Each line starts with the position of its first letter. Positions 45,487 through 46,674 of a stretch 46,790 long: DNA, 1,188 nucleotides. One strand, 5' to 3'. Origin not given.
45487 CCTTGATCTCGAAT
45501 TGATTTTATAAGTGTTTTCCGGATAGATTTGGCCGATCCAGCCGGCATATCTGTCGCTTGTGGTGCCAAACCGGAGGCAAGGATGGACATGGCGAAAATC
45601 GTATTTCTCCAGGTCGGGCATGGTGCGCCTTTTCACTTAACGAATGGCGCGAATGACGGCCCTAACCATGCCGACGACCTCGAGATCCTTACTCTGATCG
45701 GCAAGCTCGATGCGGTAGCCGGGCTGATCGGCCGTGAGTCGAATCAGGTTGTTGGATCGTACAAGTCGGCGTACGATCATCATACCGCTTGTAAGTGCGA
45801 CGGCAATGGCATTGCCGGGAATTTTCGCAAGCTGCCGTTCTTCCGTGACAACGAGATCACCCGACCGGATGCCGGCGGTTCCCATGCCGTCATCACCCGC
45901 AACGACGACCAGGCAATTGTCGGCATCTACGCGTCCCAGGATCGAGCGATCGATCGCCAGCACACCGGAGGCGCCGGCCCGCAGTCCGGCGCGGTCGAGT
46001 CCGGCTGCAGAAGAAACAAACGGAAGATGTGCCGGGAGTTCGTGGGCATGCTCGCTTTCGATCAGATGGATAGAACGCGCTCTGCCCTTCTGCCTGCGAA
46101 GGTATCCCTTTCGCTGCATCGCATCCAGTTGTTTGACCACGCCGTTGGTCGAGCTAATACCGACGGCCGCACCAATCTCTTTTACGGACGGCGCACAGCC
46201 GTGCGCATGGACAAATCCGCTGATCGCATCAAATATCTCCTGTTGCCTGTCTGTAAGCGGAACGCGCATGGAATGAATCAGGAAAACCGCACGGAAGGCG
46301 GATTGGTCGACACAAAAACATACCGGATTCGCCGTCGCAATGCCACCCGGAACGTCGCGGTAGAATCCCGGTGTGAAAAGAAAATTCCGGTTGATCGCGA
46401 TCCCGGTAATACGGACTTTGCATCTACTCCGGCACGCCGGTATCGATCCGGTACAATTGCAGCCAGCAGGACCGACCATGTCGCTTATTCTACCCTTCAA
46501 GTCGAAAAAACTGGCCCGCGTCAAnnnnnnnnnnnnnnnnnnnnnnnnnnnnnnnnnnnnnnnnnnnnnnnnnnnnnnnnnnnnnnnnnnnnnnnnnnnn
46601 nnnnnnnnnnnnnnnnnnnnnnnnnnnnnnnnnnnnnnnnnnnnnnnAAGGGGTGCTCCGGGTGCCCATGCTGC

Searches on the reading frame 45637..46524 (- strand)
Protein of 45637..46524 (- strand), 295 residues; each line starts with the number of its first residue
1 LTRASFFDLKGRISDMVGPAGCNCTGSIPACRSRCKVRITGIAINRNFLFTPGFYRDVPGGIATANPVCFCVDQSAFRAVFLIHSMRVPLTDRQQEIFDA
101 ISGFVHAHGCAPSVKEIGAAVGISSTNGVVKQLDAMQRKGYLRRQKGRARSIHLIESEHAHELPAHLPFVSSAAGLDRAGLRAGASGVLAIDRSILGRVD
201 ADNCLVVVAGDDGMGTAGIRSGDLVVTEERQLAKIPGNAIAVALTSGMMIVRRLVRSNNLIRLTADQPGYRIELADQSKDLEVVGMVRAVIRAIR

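Call 9: search_protein_families(library=pfam, proteins=[window:45637-46524:-], max_evalue=0.01)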
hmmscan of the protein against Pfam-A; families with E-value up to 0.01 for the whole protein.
window:45637-46524:- (295 aa): 2 families
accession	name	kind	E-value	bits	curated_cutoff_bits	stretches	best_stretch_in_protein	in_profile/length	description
PF01726.22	LexA_DNA_bind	-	2.4e-20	72.5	23.7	1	89-150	3-64/65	LexA DNA binding domain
PF00717.28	Peptidase_S24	-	1.8e-09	37.7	23.3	1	174-287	8-115/116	Peptidase S24-like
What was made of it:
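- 45637..46269 (-): LexA-like gene with a degenerate S24 site (context only; probably not the protein that binds the box). It appears to form an operon with DUF72 (44611-45636). LexA_DNA_bind and Peptidase_S24 domains (call 9).
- On Canonical LexA (self-cleaving S24 repressor), applied to the gene at 45637-46269: PF01726 at 2.4e-20 and PF00717 at 1.8e-9 (call 9).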
